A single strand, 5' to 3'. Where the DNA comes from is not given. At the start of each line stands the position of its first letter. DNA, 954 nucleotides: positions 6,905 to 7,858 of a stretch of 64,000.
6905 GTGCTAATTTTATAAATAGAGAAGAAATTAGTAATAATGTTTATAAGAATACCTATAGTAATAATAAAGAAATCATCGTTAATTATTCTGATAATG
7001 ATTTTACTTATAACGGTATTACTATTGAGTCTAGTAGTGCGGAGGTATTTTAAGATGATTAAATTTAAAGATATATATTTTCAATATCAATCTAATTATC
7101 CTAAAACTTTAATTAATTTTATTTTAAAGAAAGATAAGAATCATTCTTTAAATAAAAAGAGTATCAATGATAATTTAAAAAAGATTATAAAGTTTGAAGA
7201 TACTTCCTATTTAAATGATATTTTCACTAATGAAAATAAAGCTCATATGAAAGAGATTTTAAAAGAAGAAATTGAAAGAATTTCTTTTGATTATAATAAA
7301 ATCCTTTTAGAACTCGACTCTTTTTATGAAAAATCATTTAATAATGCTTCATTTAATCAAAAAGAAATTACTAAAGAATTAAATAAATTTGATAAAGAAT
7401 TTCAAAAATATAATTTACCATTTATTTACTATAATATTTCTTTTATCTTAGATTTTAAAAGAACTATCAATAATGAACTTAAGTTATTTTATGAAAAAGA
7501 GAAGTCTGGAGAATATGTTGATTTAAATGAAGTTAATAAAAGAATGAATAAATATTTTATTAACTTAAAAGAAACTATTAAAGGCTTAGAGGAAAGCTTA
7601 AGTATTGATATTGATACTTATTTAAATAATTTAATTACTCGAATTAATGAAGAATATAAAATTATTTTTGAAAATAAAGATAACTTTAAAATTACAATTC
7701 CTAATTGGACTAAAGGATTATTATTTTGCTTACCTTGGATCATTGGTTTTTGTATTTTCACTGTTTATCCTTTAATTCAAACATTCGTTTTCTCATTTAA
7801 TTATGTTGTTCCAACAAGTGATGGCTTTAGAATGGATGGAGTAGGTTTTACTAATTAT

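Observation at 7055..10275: Both permeases of pair B carry 245-285-aa soluble N-terminal extensions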

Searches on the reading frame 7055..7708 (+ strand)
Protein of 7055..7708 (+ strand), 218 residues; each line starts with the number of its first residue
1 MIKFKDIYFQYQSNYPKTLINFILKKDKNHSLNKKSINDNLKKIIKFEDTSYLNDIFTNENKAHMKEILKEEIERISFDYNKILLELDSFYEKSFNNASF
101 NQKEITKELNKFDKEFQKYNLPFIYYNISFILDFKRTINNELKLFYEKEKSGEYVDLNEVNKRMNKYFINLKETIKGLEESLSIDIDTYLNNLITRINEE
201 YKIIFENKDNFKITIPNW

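Call 53: search_protein_representatives(alignment_id=A5)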
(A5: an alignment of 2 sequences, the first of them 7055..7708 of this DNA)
Query: 2 sequences, 220 profile positions. Proteins with E-value up to 0.001 (for the whole library): 6; up to 1e-10: 2; up to 1e-30: 0. The best 6 are listed.
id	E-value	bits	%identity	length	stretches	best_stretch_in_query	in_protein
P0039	7.8e-17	78.1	-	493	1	5-220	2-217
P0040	6.2e-12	62.1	-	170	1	15-171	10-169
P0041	1.9e-10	57.2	-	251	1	31-220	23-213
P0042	1.9e-07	47.4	-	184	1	31-191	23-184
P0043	3.4e-06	43.3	-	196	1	31-190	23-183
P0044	7.3e-05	38.9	-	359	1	141-220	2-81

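Call 55: find_encoding_contigs(protein=P0043, flank=6000, max_places=3)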
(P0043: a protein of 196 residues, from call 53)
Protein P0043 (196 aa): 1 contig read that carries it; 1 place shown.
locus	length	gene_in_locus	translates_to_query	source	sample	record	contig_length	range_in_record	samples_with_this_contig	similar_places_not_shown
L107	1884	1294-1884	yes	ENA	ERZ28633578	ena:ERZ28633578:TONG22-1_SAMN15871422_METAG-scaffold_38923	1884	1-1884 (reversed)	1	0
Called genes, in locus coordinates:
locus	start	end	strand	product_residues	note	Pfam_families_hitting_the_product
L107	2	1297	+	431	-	?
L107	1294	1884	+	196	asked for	?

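Call 56: find_encoding_contigs(protein=P0039, flank=10000, max_places=3)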
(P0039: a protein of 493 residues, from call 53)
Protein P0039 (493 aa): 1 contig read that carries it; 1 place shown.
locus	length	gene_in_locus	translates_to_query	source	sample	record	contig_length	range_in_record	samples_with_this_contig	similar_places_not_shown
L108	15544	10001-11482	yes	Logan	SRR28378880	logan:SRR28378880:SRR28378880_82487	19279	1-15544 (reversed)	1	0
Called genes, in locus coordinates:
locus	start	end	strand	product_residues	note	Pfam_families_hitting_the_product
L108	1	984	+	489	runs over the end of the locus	PF01547:SBP_bac_1, PF13416:SBP_bac_8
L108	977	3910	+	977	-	PF01547:SBP_bac_1, PF13416:SBP_bac_8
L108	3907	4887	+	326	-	PF00528:BPD_transp_1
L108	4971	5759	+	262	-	PF00528:BPD_transp_1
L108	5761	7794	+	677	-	PF04893:Yip1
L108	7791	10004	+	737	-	PF18952:DUF5696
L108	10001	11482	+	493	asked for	PF00528:BPD_transp_1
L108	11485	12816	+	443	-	PF00528:BPD_transp_1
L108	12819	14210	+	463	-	PF10091:Glycoamylase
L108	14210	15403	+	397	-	PF10091:Glycoamylase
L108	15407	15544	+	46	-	?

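Call 67: find_encoding_contigs(protein=P0040, flank=3000, max_places=3)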
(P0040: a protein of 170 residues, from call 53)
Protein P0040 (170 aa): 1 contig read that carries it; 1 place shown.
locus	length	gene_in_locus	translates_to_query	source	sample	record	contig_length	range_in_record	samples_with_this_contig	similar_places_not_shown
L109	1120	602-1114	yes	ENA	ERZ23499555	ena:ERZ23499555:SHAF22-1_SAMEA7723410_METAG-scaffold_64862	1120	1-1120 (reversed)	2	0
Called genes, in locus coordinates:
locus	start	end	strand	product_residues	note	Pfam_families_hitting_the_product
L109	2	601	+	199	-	?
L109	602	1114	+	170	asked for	-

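Call 68: find_encoding_contigs(protein=P0042, flank=3000, max_places=3)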
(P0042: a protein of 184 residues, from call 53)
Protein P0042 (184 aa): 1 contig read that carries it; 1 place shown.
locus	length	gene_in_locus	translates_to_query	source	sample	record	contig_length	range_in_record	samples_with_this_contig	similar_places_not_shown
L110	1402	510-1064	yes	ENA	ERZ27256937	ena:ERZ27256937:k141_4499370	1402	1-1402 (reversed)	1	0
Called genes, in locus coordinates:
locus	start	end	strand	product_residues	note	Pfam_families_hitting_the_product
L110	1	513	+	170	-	?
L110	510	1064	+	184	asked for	-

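Call 69: find_encoding_contigs(protein=P0041, flank=3000, max_places=3)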
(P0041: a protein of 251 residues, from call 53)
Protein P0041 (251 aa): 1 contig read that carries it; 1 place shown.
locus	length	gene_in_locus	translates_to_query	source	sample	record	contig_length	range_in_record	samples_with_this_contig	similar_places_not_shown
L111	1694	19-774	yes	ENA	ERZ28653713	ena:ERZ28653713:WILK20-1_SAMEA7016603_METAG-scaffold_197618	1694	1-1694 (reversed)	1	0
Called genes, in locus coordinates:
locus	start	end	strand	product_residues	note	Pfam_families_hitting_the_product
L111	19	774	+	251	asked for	-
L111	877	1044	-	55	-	-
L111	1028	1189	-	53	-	-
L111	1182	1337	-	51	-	-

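Call 87: search_protein_families(library=ncbifam, proteins=[window:7055-7708:+, L108:10001-10645:+, L108:11485-11952:+], max_evalue=0.01)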
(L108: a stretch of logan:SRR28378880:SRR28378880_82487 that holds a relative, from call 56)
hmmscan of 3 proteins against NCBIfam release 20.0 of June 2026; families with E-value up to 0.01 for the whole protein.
window:7055-7708:+ (218 aa): 0 families

L108:10001-10645:+ (215 aa): 0 families

L108:11485-11952:+ (156 aa): 0 families
